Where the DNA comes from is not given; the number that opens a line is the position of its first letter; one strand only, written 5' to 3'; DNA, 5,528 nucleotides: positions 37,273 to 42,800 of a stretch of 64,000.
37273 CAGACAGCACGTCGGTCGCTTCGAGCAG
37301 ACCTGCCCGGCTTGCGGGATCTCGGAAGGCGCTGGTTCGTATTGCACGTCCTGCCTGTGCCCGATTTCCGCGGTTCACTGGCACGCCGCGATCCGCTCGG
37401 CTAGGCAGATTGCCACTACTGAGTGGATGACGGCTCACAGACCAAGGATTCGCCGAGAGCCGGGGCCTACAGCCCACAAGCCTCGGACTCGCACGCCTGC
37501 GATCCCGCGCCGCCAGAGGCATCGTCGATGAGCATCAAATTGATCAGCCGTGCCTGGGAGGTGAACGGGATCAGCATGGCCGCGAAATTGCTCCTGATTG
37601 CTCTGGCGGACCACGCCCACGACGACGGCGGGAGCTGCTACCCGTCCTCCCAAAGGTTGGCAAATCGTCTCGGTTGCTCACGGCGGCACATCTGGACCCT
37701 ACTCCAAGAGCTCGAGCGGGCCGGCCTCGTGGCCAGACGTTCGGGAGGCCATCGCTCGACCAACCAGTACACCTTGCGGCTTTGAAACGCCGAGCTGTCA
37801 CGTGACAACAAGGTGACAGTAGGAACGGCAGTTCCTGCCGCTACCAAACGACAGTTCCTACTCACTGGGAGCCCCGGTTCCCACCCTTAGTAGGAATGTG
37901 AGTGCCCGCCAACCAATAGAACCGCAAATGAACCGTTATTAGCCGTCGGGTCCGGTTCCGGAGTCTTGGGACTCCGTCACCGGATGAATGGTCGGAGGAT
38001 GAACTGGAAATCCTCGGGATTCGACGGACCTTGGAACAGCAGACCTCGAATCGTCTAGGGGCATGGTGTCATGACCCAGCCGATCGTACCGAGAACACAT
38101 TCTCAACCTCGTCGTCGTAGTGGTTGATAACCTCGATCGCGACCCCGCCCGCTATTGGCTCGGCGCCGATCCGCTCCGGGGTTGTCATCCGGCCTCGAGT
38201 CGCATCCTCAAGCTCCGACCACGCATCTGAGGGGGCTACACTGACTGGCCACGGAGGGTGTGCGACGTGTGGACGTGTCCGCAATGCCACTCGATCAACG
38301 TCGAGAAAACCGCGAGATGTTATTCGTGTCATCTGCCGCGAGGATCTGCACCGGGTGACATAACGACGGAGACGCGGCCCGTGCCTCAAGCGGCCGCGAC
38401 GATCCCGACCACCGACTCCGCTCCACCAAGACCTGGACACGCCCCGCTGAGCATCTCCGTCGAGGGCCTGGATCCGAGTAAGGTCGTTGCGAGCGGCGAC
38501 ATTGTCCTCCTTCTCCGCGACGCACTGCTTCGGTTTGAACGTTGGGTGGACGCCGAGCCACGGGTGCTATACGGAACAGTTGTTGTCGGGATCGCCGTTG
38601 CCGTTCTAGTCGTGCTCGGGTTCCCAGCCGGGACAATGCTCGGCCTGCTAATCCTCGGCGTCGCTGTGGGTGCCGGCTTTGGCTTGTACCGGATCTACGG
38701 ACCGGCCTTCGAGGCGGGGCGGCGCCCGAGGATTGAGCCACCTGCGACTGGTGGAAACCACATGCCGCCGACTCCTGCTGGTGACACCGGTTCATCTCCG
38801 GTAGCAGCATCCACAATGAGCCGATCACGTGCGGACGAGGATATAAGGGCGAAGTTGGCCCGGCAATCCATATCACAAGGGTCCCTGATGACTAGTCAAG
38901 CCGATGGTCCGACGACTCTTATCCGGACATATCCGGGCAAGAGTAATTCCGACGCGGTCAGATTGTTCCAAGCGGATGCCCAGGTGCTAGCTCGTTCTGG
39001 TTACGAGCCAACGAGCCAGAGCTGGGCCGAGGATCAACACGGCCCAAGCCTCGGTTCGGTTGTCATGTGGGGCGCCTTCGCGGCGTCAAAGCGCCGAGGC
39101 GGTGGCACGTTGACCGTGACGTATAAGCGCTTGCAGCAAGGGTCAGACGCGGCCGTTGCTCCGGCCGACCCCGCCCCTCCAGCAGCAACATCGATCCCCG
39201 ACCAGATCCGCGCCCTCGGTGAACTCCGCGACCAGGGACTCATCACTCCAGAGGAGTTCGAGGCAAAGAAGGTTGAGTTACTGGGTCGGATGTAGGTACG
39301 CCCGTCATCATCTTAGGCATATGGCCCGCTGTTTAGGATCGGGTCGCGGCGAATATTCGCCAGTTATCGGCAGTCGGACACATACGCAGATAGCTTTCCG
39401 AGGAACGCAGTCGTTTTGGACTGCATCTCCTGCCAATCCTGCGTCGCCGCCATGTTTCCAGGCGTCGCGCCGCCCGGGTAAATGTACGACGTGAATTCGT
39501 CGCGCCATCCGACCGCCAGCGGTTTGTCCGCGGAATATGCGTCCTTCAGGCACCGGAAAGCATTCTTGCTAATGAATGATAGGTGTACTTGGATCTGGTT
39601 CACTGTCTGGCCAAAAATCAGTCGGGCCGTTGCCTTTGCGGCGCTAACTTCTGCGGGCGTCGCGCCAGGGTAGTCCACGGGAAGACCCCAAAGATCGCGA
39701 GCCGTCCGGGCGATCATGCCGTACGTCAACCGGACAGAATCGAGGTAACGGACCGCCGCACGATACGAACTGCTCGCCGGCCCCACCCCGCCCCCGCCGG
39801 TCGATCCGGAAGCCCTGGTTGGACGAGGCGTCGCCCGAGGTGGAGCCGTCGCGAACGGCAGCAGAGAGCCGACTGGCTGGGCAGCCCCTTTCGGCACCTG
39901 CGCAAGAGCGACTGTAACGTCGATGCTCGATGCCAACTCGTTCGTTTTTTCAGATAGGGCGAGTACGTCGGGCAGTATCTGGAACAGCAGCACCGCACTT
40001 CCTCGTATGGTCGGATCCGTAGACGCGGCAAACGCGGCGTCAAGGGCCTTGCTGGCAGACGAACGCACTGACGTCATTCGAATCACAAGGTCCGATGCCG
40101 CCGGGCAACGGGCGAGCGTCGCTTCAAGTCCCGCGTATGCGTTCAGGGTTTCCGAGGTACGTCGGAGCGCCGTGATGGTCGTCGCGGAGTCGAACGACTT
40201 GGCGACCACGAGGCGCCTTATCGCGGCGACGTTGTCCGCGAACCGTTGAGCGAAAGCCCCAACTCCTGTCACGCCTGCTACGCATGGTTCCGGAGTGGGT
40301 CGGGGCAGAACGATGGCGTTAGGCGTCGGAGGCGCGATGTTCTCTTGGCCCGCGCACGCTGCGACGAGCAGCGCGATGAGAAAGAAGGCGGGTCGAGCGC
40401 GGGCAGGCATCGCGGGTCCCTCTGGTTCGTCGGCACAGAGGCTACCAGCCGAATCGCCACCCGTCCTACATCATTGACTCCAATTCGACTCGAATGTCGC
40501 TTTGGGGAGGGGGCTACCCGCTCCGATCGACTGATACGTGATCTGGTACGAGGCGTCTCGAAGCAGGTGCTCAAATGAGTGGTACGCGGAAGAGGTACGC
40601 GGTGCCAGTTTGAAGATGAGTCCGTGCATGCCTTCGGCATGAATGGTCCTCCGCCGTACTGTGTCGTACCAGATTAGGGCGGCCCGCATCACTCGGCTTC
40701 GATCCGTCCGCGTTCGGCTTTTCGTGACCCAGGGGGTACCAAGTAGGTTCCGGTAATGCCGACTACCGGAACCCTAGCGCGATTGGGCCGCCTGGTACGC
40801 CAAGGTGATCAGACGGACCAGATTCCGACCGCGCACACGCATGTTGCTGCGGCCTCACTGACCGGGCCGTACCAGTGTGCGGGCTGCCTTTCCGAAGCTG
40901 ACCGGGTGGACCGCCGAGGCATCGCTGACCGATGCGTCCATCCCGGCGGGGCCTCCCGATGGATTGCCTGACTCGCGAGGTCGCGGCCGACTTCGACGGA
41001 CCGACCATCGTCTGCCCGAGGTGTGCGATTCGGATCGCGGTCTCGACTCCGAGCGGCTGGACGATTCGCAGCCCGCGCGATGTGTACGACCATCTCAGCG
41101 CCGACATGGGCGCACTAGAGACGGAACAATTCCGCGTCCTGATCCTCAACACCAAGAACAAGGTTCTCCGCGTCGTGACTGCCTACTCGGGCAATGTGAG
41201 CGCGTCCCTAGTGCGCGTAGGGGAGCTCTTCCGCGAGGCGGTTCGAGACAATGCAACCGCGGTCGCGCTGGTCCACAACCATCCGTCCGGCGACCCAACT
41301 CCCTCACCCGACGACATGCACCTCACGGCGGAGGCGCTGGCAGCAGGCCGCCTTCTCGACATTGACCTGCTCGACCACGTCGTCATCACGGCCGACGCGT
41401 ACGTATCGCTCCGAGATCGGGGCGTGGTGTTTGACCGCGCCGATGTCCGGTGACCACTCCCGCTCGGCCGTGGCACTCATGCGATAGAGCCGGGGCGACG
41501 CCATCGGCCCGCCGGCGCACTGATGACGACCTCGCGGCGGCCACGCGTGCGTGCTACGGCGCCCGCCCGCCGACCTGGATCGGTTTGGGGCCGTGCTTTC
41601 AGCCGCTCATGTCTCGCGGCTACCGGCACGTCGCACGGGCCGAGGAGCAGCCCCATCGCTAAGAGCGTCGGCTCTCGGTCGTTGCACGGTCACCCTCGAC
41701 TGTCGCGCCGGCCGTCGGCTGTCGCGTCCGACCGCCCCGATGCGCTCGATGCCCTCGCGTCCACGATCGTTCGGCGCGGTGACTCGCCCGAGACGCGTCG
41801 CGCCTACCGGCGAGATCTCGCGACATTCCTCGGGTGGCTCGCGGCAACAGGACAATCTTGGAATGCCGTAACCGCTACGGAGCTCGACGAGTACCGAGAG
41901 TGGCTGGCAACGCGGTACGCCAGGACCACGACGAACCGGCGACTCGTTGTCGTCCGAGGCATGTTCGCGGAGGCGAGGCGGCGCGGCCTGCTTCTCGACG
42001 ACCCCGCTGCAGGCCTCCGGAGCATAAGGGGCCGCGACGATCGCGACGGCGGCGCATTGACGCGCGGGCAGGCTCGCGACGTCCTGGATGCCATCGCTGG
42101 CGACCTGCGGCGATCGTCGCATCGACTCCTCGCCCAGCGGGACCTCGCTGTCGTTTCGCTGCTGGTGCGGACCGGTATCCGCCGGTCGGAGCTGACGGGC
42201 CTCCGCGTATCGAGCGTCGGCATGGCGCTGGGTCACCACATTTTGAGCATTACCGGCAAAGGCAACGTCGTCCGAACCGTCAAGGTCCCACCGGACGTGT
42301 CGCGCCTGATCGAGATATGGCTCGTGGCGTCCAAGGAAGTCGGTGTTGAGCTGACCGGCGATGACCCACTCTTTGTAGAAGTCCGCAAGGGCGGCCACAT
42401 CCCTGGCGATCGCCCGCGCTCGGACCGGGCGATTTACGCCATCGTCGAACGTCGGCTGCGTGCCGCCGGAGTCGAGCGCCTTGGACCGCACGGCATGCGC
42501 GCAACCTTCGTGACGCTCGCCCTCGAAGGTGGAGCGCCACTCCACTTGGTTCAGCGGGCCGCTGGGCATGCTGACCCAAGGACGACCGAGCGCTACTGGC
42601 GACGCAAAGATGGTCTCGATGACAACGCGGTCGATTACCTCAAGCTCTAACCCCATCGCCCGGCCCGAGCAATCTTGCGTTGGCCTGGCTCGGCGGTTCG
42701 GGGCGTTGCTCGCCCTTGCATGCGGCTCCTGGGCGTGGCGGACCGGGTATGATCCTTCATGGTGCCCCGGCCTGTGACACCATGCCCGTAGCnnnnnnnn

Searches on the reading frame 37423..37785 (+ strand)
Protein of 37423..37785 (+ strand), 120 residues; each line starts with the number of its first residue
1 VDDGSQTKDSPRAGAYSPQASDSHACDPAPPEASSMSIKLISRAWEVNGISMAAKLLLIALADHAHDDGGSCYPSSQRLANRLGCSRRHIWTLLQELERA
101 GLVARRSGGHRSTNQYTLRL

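Call 14: search_protein_families(library=pfam, proteins=[window:37423-37785:+], max_evalue=0.1)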
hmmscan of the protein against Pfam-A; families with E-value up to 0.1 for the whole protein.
window:37423-37785:+ (120 aa): 20 families
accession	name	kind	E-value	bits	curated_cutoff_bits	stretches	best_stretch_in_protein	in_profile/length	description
PF13730.12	HTH_36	-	2.8e-17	62.7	25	1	49-103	2-55/55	Helix-turn-helix domain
PF13545.12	HTH_Crp_2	-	3.3e-06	27.4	27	1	58-107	7-56/70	Crp-like helix-turn-helix domain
PF08279.18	HTH_11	-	6.5e-05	23.2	25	1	75-106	17-50/55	HTH domain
PF12793.13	SgrR_N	-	0.00056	20.6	24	1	70-104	16-50/115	Sugar transport-related sRNA regulator N-term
PF02082.26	Rrf2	-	0.0013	19.3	30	1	61-108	12-58/132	Iron-dependent Transcriptional regulator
PF13551.12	HTH_29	-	0.0013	19.2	28.1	1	65-115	7-53/64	Winged helix-turn helix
PF12802.13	MarR_2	-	0.002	18.7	27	1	49-111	2-59/61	MarR family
PF01047.28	MarR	-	0.0093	16.3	24.6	1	76-106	20-50/59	MarR family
PF25213.1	HVO_A0261_N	-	0.01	16.1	35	1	77-114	28-65/86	HVO_A0261 N-terminal domain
PF00392.27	GntR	-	0.011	15.8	27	1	74-108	25-59/64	Bacterial regulatory proteins, gntR family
PF21984.2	DnaD_N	-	0.012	16.2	27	1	64-109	26-71/101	DnaD N-terminal domain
PF09079.17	Cdc6_C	-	0.012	16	25.1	1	48-116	4-84/96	CDC6, C terminal winged helix domain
PF13412.12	HTH_24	-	0.016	15.2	21.9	1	75-103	19-47/48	Winged helix-turn-helix DNA-binding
PF01978.25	TrmB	-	0.02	15.2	25.6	1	78-109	27-58/68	Sugar-specific transcriptional regulator TrmB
PF03428.19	RP-C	-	0.024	14.9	24.4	1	46-106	38-104/175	Replication protein C N-terminal domain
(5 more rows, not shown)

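Call 57: search_protein_families(library=phrogs, proteins=[window:37423-37785:+], max_evalue=0.001)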
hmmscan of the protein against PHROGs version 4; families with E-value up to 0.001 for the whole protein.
window:37423-37785:+ (120 aa): 13 families
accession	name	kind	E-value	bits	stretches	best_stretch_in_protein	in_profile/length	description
phrog_270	-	DNA, RNA and nucleotide metabolism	2.3e-17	64.4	1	40-117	35-114/383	replication initiation protein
phrog_1032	-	DNA, RNA and nucleotide metabolism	9.2e-16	59.6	1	36-107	1-71/281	replication initiation protein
phrog_391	-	DNA, RNA and nucleotide metabolism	1.7e-15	58.5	1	36-119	1-89/298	replication initiation O-like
phrog_8540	-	DNA, RNA and nucleotide metabolism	3.5e-12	47.9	1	36-119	1-86/196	replication initiation O-like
phrog_4617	-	DNA, RNA and nucleotide metabolism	1.1e-10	42.5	1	36-116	1-84/223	replication initiation protein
phrog_11896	-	DNA, RNA and nucleotide metabolism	1e-09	39.7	1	36-118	1-88/225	primosomal protein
phrog_6643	-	DNA, RNA and nucleotide metabolism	1.5e-08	35.5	1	44-106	9-70/313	replication initiation protein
phrog_186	-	DNA, RNA and nucleotide metabolism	1.2e-07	32.7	1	52-113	41-102/308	DnaD-like helicase loader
phrog_678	-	DNA, RNA and nucleotide metabolism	8.4e-07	29.9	1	54-118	75-134/346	replication initiation O-like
phrog_428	-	DNA, RNA and nucleotide metabolism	2e-06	28.3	1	47-117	100-174/455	replication initiation protein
phrog_15053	-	unknown function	8.9e-05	22.8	1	38-103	31-97/343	-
phrog_345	-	DNA, RNA and nucleotide metabolism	0.00011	23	1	51-115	46-109/297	replication initiation O-like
phrog_8102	-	DNA, RNA and nucleotide metabolism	0.00058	20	1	47-117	29-105/337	replication initiation protein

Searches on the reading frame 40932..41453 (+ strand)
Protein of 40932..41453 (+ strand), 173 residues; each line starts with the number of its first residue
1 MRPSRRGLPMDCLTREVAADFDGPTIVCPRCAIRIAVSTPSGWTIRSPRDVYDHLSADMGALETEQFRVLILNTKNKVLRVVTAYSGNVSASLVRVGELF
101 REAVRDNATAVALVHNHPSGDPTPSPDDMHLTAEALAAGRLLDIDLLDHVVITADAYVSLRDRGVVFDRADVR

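Call 33: search_protein_families(library=pfam, proteins=[window:40932-41453:+], max_evalue=0.01)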
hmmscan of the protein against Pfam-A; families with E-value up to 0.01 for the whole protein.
window:40932-41453:+ (173 aa): 2 families
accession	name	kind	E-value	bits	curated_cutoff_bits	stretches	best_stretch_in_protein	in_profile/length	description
PF04002.20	RadC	-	7.6e-39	132.8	22.1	1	45-164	1-120/121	RadC-like JAB domain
PF14464.11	Prok-JAB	-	3.6e-05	24.1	25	1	62-147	16-95/114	Prokaryotic homologs of the JAB domain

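Call 57: search_protein_families(library=phrogs, proteins=[window:40932-41453:+], max_evalue=0.001)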
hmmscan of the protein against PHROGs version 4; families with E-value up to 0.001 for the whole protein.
window:40932-41453:+ (173 aa): 1 family
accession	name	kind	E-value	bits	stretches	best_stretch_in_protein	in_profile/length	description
phrog_10276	-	DNA, RNA and nucleotide metabolism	1e-31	111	1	38-164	23-151/153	DNA repair protein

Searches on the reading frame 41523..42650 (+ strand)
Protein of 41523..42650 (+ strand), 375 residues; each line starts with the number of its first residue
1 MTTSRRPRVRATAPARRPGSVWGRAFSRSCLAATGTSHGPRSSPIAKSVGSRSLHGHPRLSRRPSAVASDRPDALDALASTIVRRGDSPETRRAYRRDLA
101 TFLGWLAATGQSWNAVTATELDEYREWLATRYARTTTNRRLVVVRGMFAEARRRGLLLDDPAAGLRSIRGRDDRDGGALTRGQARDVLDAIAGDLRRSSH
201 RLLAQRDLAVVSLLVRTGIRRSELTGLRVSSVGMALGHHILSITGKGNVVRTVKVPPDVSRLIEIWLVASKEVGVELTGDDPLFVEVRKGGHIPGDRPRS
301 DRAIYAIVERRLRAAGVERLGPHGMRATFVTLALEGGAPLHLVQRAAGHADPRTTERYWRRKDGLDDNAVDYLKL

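Call 33: search_protein_families(library=pfam, proteins=[window:41523-42650:+], max_evalue=0.01)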
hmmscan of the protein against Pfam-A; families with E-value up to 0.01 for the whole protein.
window:41523-42650:+ (375 aa): 3 families
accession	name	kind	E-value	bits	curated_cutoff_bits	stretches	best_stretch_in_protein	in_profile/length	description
PF00589.27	Phage_integrase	-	2.5e-22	79.9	27.1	1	202-361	19-168/172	Phage integrase family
PF02899.23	Phage_int_SAM_1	-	4.4e-13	49.7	22.3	1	83-155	10-83/83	Phage integrase, N-terminal SAM-like domain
PF13495.12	Phage_int_SAM_4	-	0.003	18.4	27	1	75-144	2-71/85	Phage integrase, N-terminal SAM-like domain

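Call 57: search_protein_families(library=phrogs, proteins=[window:41523-42650:+], max_evalue=0.001)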
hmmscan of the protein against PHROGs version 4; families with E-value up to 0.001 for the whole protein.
window:41523-42650:+ (375 aa): 3 families
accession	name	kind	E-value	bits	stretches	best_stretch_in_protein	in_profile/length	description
phrog_1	-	integration and excision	3.6e-38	133.2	1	87-369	182-443/611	integrase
phrog_216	-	integration and excision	6.9e-27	95.3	1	203-370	72-233/301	integrase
phrog_23271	-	unknown function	8.8e-06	26.6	1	320-372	9-61/67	-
